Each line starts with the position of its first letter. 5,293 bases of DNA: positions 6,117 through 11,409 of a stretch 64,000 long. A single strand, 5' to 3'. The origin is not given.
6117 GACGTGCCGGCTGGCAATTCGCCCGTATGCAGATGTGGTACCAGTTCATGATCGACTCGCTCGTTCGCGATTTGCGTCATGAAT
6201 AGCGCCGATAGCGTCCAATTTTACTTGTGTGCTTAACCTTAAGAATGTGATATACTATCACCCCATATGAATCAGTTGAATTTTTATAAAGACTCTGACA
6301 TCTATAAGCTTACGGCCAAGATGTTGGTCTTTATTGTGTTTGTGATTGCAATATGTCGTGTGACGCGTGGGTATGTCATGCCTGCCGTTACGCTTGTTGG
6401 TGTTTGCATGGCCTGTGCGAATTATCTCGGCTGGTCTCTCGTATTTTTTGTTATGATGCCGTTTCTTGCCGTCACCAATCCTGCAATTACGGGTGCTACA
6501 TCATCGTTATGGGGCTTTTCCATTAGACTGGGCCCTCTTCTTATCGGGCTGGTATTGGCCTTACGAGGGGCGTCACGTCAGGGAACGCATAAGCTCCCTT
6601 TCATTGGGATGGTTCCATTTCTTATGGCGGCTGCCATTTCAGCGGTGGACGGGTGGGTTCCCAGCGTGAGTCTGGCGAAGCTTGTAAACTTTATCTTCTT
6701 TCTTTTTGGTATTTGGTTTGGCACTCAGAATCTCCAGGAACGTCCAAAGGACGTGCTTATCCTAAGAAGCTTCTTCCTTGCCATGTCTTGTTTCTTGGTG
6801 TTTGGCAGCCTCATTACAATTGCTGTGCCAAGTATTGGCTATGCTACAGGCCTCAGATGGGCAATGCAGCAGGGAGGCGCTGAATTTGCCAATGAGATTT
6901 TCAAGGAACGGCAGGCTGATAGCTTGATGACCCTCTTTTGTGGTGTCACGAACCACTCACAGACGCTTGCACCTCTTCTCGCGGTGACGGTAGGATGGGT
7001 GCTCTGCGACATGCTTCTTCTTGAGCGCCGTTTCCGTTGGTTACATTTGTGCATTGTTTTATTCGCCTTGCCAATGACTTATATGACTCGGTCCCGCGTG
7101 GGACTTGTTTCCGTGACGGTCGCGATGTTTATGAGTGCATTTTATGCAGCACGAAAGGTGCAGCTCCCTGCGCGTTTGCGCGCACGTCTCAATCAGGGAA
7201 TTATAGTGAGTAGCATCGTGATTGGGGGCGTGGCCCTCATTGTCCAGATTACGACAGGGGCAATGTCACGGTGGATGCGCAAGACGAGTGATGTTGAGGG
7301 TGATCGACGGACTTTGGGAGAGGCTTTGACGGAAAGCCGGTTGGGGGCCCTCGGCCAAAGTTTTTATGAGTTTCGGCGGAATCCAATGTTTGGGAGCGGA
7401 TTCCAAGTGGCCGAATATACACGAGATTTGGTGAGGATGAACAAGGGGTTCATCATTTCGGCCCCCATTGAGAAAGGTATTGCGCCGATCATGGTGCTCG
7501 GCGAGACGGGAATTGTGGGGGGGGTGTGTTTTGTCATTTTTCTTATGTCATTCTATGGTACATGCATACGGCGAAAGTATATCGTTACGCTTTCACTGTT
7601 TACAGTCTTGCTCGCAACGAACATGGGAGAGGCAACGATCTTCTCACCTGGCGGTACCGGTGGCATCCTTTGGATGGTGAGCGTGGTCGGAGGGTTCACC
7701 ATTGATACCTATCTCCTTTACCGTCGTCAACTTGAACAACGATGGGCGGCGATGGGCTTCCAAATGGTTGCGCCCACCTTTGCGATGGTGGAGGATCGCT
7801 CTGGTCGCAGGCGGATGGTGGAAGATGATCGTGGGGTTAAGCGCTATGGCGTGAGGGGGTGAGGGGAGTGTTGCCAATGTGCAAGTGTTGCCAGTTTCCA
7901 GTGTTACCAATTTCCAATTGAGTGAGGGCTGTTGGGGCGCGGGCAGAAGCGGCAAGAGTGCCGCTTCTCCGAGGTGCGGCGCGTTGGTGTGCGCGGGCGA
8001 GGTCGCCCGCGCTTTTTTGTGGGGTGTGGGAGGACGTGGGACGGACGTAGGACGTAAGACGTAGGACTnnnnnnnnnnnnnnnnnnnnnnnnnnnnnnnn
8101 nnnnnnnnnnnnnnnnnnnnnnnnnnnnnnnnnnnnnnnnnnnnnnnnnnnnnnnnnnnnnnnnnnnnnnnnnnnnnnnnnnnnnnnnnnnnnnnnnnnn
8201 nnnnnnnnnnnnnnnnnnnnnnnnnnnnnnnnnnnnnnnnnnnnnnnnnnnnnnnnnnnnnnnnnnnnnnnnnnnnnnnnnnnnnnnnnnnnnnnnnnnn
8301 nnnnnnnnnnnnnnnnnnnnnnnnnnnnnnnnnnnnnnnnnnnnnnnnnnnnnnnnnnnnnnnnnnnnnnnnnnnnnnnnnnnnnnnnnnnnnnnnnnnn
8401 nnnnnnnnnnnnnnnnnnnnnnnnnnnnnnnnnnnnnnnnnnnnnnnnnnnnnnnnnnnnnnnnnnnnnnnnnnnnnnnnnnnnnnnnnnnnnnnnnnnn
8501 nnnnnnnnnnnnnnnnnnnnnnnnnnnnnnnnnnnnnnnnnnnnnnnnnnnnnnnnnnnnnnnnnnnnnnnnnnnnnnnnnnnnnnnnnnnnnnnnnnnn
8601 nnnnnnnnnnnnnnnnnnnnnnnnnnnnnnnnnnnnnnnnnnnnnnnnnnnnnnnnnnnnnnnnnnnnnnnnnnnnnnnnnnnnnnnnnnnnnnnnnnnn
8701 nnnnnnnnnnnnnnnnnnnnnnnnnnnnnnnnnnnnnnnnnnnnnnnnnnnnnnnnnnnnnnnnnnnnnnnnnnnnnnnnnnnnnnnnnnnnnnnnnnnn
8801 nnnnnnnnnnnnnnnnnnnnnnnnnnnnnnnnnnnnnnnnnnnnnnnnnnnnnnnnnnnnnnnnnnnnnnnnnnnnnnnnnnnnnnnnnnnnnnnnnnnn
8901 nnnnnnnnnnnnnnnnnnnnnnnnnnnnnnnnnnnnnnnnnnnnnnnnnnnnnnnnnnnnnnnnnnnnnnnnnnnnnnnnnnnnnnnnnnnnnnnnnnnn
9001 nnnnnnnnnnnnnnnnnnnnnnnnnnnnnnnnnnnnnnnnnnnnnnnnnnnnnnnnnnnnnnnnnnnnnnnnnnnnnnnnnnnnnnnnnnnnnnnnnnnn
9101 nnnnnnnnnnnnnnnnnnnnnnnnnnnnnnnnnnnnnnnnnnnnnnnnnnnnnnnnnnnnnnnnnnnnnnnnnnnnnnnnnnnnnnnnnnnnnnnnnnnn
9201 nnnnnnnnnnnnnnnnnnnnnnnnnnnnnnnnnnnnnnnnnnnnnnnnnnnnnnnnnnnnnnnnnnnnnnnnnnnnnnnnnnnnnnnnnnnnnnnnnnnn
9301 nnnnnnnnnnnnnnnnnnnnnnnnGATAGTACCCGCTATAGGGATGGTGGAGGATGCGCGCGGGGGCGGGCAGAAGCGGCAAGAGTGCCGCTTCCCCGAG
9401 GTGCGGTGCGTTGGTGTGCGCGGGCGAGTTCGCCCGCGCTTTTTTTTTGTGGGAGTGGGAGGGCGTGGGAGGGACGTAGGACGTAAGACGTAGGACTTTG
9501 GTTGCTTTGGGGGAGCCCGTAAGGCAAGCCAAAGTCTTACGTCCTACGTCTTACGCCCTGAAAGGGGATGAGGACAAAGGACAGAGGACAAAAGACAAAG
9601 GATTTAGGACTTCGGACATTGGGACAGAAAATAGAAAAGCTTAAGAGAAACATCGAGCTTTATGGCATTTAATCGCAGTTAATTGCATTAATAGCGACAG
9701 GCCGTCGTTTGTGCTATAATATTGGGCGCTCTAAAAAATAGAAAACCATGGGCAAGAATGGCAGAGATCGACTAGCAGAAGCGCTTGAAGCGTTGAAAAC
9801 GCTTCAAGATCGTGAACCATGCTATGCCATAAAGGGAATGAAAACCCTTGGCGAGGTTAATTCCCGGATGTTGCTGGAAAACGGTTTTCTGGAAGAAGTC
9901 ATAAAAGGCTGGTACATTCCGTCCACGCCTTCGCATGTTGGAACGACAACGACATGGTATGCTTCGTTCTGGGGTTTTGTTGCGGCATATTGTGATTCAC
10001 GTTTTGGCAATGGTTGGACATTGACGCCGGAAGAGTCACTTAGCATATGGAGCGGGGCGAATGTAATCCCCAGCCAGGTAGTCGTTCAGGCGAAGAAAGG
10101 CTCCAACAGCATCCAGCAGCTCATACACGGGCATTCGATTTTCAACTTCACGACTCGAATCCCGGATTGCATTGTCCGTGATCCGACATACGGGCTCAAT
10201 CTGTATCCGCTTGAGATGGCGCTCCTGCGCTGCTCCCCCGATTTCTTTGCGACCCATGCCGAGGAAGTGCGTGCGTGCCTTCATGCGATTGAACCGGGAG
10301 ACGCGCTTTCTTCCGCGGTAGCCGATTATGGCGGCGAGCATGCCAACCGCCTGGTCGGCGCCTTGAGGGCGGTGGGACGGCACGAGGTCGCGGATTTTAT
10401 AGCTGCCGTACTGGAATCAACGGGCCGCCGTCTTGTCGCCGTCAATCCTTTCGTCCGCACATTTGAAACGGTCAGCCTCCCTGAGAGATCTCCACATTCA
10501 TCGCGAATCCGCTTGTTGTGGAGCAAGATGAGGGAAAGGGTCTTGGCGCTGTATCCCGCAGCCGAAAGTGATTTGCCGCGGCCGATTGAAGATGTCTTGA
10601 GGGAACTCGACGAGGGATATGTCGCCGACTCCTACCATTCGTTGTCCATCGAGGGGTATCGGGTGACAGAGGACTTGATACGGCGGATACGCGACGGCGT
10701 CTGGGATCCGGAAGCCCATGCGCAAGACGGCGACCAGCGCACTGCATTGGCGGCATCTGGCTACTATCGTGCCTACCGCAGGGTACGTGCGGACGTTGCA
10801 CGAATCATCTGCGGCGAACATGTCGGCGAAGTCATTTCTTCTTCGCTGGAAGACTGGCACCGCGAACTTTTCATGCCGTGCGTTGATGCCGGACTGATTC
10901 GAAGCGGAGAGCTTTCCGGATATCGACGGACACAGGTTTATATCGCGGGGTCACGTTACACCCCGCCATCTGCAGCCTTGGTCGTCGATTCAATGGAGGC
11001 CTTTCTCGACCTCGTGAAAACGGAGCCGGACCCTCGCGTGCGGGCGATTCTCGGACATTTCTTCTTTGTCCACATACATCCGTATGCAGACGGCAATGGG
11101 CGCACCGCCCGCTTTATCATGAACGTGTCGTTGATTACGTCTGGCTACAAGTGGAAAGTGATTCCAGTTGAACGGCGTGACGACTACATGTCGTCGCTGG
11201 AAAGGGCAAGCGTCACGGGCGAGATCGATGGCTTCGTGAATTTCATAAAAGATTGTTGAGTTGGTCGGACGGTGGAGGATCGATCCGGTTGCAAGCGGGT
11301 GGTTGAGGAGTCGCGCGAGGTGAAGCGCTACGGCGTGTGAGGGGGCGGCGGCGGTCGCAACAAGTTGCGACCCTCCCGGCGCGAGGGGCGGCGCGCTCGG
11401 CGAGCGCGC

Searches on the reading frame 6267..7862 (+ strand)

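Call 56: search_protein_families(library=pfam, proteins=[window:6267-7862:+], max_evalue=0.001)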
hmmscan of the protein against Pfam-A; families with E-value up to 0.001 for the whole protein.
window:6267-7862:+ (531 aa): 1 family
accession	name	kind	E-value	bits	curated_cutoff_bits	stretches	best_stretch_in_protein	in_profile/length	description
PF04932.20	Wzy_C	-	0.00024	21.3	31.7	1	263-423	2-149/149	O-Antigen ligase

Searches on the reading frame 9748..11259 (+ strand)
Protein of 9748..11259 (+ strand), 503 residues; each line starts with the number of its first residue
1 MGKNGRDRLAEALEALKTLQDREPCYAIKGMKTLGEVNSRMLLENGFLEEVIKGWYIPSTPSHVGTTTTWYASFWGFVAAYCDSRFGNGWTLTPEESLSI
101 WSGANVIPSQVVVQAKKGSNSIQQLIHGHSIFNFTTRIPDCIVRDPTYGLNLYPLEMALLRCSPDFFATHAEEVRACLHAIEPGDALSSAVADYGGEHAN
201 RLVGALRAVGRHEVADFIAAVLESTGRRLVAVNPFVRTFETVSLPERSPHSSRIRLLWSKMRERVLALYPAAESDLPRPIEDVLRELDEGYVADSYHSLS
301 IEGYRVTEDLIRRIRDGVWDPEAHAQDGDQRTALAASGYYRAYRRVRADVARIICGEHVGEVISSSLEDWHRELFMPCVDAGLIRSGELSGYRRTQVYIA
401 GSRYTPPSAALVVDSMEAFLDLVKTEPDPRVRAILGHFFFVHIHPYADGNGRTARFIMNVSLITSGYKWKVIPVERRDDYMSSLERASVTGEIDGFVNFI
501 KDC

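Call 14: search_protein_families(library=ncbifam, proteins=[window:9748-11259:+], max_evalue=0.01)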
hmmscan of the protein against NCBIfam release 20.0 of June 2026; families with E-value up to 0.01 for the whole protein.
window:9748-11259:+ (503 aa): 3 families
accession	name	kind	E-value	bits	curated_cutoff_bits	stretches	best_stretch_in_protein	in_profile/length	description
NF046030.1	ProtAdlyltaseSoFic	equivalog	2.5e-08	33.3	550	1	404-466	150-215/361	protein adenylyltransferase Fic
TIGR02613.1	mob_myst_B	hypoth_equivalog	2.4e-05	24.3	124.4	1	410-500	91-185/186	mobile mystery protein B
NF046029.1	ProtAdlyltaseNmFic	equivalog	0.0084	15.8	230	0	416-490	68-143/177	protein adenylyltransferase Fic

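Call 15: search_protein_families(library=pfam, proteins=[window:9748-11259:+], max_evalue=0.01)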
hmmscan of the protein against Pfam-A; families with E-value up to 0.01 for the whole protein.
window:9748-11259:+ (503 aa): 1 family
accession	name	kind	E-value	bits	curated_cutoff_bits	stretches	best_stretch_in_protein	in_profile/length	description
PF02661.23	Fic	-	2.4e-13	51.2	24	1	367-461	7-92/93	Fic/DOC family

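Call 67: search_protein_families(library=padloc, proteins=[window:9748-11259:+], max_evalue=0.01)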
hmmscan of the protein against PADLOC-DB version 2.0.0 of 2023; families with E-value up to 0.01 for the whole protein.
window:9748-11259:+ (503 aa): 7 families
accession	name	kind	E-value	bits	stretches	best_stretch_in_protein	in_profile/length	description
PDLC03963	SoFic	-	3.5e-24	83.9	1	294-501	60-257/361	-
PDLC04966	PDC-S24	-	4.4e-13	46.9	1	391-473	254-349/497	-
PDLC04840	PDC-S04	-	4.8e-13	47.3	1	390-490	95-202/227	-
PDLC04837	PDC-S04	-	1.7e-12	45.2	1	364-503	87-223/234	-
PDLC04836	PDC-S04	-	4.4e-11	40.4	1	388-488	114-213/244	-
PDLC04839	PDC-S04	-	1.2e-07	29.7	1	366-487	63-186/205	-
PDLC04838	PDC-S04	-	1.3e-05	23.1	1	367-503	68-201/209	-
